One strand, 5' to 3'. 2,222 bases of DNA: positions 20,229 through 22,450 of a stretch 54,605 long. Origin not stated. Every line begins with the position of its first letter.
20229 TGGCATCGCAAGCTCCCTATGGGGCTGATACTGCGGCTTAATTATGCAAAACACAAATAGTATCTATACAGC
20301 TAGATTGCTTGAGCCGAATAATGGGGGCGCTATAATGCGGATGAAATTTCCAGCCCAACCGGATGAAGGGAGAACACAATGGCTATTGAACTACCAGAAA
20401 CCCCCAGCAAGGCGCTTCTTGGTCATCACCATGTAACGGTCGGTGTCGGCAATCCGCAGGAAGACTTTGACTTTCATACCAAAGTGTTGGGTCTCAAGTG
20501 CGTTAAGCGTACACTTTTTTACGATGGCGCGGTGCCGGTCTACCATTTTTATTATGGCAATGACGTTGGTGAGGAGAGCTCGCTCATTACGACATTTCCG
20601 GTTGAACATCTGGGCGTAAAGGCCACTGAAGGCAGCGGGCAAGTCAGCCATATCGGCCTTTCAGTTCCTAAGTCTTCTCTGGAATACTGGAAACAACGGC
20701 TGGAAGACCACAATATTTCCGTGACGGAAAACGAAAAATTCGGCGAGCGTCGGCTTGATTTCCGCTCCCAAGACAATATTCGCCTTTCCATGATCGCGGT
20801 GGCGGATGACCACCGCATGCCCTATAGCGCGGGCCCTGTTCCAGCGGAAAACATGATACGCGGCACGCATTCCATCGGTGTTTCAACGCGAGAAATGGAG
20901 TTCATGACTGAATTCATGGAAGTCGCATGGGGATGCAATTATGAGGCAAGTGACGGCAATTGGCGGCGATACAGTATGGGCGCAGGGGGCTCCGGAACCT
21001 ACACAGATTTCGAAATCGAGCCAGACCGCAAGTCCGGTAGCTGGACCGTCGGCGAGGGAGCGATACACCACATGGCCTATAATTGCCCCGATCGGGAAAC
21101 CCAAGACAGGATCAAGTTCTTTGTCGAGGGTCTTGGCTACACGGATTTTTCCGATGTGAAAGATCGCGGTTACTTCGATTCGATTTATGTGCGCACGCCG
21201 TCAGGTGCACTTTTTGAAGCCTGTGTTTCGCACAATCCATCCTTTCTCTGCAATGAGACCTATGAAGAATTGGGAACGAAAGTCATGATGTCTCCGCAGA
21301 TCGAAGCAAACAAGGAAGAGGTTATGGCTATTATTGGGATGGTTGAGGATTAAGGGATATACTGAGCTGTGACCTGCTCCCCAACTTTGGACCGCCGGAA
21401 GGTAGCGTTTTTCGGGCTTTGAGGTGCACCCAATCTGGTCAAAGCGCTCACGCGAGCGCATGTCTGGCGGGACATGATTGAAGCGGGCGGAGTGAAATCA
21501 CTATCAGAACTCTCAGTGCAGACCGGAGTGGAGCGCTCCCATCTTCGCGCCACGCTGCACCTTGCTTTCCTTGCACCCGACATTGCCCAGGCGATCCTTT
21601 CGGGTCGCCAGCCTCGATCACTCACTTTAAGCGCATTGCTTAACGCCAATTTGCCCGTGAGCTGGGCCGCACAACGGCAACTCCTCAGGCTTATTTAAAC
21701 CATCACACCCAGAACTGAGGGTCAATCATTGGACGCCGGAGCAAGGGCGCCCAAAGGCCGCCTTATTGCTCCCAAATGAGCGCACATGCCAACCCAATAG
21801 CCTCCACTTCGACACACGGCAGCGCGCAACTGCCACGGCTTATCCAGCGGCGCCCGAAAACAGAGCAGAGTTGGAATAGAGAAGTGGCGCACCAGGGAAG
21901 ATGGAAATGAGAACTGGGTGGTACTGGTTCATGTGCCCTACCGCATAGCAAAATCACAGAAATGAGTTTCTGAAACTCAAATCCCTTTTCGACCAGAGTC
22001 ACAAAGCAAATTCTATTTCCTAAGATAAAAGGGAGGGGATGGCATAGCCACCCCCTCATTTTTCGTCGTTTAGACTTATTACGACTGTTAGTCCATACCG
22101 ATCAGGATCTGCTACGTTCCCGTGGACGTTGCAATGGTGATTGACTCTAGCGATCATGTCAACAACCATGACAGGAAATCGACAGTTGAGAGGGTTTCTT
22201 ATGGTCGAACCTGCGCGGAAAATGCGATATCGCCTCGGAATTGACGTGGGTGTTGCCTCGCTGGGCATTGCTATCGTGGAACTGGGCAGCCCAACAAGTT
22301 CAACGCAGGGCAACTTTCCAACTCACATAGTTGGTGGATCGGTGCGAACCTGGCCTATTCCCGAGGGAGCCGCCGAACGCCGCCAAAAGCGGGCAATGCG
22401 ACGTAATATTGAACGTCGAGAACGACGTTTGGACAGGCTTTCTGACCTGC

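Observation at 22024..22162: Predicted tracrRNA encoded divergently upstream of cas9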

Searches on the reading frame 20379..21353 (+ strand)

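Call 14: search_protein_families(library=pfam, proteins=[window:20379-21353:+])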
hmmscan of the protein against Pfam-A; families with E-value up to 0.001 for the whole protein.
window:20379-21353:+ (324 aa): 2 families
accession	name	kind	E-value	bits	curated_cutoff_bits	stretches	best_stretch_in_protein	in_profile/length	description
PF00903.31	Glyoxalase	-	0.00017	22.4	20.6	0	17-117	3-97/121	Glyoxalase/Bleomycin resistance protein/Dioxygenase superfamily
PF13669.12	Glyoxalase_4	-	0.00094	19.9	27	0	204-238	44-78/109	Glyoxalase/Bleomycin resistance protein/Dioxygenase superfamily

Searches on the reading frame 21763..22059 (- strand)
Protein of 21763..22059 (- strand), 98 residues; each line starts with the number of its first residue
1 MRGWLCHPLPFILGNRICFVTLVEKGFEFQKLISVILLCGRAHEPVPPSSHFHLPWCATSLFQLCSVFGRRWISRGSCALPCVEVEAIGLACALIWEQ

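Call 14: search_protein_families(library=pfam, proteins=[window:21763-22059:-])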
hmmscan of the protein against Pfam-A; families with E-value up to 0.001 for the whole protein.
window:21763-22059:- (98 aa): 0 families

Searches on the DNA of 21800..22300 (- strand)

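Call 9: search_rna_families(source=window, start=21800, end=22300, threshold=evalue, max_evalue=10, show_alignments=3)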
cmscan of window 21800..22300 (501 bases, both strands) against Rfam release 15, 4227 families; matches with E-value up to 10: 6.
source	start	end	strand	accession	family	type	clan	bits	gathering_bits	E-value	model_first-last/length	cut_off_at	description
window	22024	22100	-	RF02029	sraA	Gene; sRNA;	-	20.6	56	1.1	1-95/95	no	sraA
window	22130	22221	+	RF01195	snR52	Gene; snRNA; snoRNA; CD-box;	-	19.1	45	6.4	1-92/92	no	Small nucleolar RNA snR52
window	21955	22073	-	RF00414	SNORA22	Gene; snRNA; snoRNA; HACA-box;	-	18.8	80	0.79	1-134/134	no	Small nucleolar RNA SNORA22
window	21948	21983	+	RF01376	CRISPR-DR63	Gene; CRISPR;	CL00015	17.8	37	4.6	1-37/37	no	CRISPR RNA direct repeat element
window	21950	22070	+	RF00558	L20_leader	Cis-reg; leader;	-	14.6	58.7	4.1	1-127/127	no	Ribosomal protein L20 leader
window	21998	22066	+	RF00113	SIB_RNA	Gene; antitoxin;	-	13.8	56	5.3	1-147/147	no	Short Intergenic Abundant RNA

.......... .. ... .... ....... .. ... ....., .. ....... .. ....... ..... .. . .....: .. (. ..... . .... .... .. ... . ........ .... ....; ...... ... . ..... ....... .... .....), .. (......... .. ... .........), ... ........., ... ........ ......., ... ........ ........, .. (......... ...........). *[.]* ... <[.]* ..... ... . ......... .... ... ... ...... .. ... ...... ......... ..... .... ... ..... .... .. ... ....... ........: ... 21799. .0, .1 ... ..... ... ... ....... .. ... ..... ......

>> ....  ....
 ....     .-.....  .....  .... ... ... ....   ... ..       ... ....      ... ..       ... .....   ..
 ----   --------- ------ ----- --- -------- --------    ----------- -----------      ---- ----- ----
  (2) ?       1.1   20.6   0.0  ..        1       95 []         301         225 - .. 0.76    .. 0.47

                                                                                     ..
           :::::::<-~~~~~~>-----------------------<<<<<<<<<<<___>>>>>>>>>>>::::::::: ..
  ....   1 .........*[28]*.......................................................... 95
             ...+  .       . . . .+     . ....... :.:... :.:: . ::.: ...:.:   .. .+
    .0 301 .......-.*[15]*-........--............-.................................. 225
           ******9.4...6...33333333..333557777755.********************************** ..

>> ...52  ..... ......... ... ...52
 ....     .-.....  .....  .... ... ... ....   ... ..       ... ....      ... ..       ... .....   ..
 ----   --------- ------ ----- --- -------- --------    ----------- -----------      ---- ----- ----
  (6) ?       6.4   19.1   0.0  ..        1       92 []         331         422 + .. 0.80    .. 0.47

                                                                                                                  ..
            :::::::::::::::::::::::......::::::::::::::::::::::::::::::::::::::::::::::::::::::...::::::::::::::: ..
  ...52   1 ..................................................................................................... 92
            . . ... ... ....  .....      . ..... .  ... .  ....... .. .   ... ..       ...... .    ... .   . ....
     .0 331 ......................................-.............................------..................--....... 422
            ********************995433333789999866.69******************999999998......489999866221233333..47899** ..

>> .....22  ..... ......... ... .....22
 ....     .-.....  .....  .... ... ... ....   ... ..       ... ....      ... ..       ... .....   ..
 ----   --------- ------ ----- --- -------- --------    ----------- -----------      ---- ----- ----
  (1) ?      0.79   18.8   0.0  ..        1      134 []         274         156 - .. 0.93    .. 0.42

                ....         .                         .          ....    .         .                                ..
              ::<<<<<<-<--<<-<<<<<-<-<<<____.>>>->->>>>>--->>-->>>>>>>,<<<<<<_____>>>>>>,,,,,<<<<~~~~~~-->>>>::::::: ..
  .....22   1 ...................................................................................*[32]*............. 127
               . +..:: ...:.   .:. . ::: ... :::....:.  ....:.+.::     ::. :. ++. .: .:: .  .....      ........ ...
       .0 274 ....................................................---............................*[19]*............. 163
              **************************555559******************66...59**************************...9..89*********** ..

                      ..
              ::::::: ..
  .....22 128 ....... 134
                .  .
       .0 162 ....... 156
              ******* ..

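Call 68: build_rna_model(alignment_id=A2, structure=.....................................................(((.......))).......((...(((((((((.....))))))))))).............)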
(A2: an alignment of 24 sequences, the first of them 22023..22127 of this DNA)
Model R1 built from alignment A2 (24 sequences, 116 columns); structure: as given.
model positions 104; base pairs 14; branch points 1; effective number of sequences 2.17; information 0.59 bits per position. Calibrated on 0.2 Mb of random sequence (short: E-values are rough).
structure used (alignment columns):
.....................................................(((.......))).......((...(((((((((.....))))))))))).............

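Call 70: search_with_rna_model(model_id=R1, sources=[window, L001, L002, L003, L004, L005, L006, L007, L008, L009, L010, L011, L012, L013, L014, L015, L016, L017, L018, L019, L020, L021, L022, L023, L024, L025, L026, L027, L028, L029, L030, L031, L032, L033, L034, L035, L036, L037, L038, L039, L040, L041, L042, L043, L044, L045, L046, L047, L048, L049, L050, L051, L052, L053, L054, L055, L056, L057, L058, L059, L060, L061, L062, L063, L064, L065, L066, L067, L068, L069, L070, L071, L072, L073, L074, L075, L076, L077, L078, L079, L080, L081, L082, L083, L084, L085, L086, L087, L088, L089, L090, L091, L092, L093, L094, L095, L096, L097, L098, L099], max_evalue=0.001)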
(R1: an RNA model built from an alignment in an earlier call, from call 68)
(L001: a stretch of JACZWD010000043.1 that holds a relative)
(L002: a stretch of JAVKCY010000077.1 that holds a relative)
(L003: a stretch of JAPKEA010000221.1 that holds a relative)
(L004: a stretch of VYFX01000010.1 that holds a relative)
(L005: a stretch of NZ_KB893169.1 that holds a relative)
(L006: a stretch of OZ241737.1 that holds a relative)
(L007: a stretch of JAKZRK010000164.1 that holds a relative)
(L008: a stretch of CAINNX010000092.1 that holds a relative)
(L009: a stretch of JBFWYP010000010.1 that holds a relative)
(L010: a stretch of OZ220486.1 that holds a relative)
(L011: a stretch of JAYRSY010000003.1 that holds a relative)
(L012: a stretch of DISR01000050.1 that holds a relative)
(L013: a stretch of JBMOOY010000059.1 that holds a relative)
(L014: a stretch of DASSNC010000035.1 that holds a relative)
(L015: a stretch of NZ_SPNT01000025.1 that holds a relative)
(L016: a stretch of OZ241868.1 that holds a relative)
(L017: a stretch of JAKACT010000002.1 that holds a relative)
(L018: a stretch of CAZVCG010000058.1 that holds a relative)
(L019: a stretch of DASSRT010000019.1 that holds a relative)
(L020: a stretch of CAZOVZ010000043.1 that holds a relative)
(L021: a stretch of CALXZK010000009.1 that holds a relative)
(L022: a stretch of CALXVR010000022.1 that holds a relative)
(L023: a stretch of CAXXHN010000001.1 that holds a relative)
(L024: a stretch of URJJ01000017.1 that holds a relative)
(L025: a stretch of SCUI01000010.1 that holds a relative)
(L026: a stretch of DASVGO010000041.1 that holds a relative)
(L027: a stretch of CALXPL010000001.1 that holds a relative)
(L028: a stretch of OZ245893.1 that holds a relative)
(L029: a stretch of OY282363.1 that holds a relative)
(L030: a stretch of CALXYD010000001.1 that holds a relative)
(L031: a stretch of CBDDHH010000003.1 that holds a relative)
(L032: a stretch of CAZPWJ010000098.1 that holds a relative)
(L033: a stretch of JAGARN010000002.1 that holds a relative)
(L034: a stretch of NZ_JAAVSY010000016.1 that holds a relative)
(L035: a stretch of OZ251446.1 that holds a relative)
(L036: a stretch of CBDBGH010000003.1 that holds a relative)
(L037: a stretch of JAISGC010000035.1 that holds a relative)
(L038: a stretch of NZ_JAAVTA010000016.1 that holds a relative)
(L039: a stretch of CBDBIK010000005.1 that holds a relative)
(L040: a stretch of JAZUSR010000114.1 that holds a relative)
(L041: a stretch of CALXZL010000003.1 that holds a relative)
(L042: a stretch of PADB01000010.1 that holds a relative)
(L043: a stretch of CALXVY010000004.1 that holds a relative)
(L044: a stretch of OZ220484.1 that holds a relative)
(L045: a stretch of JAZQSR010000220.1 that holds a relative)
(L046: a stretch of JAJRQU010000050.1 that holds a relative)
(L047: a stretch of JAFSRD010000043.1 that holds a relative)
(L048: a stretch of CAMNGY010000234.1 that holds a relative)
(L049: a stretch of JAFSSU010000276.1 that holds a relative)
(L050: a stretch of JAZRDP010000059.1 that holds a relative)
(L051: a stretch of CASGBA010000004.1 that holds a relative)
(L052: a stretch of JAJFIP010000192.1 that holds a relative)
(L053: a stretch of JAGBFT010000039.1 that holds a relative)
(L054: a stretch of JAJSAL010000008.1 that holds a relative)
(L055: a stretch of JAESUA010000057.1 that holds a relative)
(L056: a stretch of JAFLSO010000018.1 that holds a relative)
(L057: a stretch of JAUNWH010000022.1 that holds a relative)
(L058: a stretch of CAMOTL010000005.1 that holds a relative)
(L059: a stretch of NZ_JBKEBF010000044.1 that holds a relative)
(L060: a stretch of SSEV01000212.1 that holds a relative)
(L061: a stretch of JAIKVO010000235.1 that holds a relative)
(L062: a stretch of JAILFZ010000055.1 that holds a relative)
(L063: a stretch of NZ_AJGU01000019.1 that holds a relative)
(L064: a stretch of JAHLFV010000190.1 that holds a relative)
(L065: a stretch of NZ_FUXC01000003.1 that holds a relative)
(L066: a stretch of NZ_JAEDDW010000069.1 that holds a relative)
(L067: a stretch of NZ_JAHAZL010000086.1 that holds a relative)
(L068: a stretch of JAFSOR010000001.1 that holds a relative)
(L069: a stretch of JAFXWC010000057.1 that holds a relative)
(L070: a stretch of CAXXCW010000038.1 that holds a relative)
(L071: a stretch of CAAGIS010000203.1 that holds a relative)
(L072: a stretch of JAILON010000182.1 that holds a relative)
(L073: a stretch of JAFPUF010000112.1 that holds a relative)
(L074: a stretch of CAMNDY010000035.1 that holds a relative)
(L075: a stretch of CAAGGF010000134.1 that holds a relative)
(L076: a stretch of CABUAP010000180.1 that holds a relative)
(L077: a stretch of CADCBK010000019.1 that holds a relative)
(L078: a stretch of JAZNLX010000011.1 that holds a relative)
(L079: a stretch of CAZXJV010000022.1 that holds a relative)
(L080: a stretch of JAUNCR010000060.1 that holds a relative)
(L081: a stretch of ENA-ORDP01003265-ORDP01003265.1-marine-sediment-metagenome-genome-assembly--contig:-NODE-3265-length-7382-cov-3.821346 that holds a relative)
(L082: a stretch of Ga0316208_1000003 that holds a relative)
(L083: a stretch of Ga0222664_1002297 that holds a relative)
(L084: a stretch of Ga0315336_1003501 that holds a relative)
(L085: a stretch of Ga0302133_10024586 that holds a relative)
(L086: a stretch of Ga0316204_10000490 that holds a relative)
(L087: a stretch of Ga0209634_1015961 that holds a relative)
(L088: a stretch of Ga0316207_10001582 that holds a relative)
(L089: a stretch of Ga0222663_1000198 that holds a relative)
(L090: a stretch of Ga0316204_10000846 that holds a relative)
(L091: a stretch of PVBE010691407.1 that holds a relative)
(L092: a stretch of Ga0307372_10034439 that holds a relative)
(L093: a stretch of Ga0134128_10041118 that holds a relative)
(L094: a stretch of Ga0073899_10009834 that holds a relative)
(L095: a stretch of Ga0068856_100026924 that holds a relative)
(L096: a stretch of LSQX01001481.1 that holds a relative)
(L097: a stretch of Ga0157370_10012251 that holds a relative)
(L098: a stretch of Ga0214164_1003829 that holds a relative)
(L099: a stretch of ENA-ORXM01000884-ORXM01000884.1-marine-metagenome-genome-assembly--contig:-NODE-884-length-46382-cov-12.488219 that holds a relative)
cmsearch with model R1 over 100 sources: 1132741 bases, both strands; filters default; matches with E-value up to 0.001: 23.
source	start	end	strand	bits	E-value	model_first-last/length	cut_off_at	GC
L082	5823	5926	-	118.1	8.2e-24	1-104/104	no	0.44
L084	5807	5910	-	112.9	1.2e-22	1-104/104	no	0.46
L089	5804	5907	-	112.6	1.4e-22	1-104/104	no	0.48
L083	758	860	-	109.2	8.4e-22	1-104/104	no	0.46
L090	5805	5907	-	108.9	9.7e-22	1-104/104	no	0.48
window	22022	22127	-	107.6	1.9e-21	1-104/104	no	0.48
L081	1244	1349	-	106.7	2.9e-21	1-104/104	no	0.5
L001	5813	5915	-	102.4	2.8e-20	1-104/104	no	0.49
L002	5786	5891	-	99.9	1e-19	1-104/104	no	0.46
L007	1609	1714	-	99.1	1.6e-19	1-104/104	no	0.48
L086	4547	4649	-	94.4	1.7e-18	1-104/104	no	0.5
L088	5804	5911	-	85.2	2.1e-16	1-104/104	no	0.42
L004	4841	4946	-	80.9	2e-15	1-104/104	no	0.31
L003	401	507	-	80.8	2.1e-15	1-104/104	no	0.38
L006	4838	4941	-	73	1.2e-13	1-104/104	no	0.36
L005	5816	5916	-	72.5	1.5e-13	1-104/104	no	0.4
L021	5797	5901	-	42.3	9.7e-07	1-104/104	no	0.31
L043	5798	5902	-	41.9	1.2e-06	1-104/104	no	0.32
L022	535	639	-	41.8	1.3e-06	1-104/104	no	0.31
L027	5797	5901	-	40.1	3e-06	1-104/104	no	0.3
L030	5801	5905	-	38.6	6.7e-06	1-104/104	no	0.34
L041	5797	5901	-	35.7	3.1e-05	1-104/104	no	0.31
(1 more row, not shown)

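Call 79: search_with_rna_model(model_id=R1, sources=[L100, L101, L102, L103, L104, L105, L106, L107, L108, L109, L110, L111, L112, L113, L114, L115, L116, L117, L118, L119, L120, L121, L122, L123, L124, L125, L126, L127, L128, L129, L130, L131, L132, L133, L134, L135, L136, L137, L138, L139, L140, L141, L142, L143, L144, L145, L146, L147, L148, L149, L150, L151, L152, L153, L154, L155, L156, L157, L158, L159, L160, L161, L162, L163, L164, L165, L166, L167, L168, L169], max_evalue=0.001)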
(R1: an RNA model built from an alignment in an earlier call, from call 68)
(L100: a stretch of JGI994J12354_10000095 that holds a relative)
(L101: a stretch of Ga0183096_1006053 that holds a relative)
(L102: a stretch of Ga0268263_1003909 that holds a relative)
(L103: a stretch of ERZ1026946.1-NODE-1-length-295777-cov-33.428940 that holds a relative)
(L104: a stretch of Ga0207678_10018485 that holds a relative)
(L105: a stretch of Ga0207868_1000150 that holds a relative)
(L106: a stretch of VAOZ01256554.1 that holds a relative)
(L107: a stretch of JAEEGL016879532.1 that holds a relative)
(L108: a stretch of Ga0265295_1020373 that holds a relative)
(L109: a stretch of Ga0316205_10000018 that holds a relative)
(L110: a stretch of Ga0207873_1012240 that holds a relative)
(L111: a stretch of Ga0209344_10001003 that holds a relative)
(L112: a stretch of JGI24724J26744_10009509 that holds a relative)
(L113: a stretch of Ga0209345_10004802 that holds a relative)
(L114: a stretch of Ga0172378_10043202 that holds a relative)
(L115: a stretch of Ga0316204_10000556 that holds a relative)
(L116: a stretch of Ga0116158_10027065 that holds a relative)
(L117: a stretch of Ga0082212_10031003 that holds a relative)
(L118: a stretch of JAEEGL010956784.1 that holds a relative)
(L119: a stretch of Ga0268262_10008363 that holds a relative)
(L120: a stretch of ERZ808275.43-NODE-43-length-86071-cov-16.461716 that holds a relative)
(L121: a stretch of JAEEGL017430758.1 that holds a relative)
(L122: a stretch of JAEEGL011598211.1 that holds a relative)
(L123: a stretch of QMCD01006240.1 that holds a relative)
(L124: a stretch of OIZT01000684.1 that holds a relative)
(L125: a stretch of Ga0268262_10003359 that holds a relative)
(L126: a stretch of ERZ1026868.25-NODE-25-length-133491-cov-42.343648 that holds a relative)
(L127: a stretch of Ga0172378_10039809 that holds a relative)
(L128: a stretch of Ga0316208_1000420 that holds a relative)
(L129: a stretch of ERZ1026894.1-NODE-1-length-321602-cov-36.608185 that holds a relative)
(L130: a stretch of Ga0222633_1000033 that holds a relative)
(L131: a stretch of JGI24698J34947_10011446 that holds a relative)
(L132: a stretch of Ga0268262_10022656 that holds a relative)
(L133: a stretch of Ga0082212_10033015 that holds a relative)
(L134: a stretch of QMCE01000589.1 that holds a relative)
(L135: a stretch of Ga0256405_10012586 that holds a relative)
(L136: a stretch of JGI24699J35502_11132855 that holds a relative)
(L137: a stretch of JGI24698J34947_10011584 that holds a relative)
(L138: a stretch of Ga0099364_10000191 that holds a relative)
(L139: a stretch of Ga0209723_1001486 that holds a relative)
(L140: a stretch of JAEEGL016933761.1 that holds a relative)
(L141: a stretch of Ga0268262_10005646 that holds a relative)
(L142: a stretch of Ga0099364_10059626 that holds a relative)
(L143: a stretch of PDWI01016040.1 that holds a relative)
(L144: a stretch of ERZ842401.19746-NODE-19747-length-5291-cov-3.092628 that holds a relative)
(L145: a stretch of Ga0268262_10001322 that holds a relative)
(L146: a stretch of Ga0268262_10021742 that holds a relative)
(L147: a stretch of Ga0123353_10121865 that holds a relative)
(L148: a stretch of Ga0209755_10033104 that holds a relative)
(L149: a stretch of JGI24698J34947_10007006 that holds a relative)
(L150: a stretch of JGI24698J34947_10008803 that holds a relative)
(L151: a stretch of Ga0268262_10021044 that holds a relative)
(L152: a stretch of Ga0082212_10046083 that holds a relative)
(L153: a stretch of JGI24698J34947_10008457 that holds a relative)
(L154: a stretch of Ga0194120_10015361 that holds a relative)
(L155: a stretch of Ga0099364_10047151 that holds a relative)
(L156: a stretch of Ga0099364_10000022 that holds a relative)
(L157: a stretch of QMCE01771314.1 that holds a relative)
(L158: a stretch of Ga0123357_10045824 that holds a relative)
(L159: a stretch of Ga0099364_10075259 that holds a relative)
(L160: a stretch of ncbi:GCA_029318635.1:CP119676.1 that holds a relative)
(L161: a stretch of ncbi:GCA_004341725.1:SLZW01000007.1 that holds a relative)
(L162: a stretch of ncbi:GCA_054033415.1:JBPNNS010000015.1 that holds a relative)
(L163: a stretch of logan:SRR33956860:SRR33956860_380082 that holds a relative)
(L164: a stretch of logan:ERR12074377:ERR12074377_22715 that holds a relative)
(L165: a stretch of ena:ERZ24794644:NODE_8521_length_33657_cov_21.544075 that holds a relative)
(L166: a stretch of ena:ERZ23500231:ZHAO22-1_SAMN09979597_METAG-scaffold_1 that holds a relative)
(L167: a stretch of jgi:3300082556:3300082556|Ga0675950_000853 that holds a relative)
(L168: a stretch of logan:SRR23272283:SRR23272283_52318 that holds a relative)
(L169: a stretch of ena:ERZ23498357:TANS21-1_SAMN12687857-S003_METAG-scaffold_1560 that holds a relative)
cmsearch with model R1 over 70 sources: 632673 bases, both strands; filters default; matches with E-value up to 0.001: 13.
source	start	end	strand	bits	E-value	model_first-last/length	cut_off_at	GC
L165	5828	5930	-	109.3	4.3e-22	1-104/104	no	0.47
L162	5821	5926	-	107.3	1.3e-21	1-104/104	no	0.52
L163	2648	2753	-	107.3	1.3e-21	1-104/104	no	0.52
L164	1373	1477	-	103.1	1.1e-20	1-104/104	no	0.5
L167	1560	1664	-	99.2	8.2e-20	1-104/104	no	0.46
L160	5813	5920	-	97.3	2.2e-19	1-104/104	no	0.44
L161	5813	5920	-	97.3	2.2e-19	1-104/104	no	0.44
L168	5813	5918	-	96.8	2.8e-19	1-104/104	no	0.48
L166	5826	5931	-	96.3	3.7e-19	1-104/104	no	0.45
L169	5814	5917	-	94.6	9.2e-19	1-104/104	no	0.45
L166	10760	10820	+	28.9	0.00057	1-104/104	no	0.39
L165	10969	11041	+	28.7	0.00064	1-104/104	no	0.48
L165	11563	11639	+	28.5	0.0007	1-104/104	no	0.43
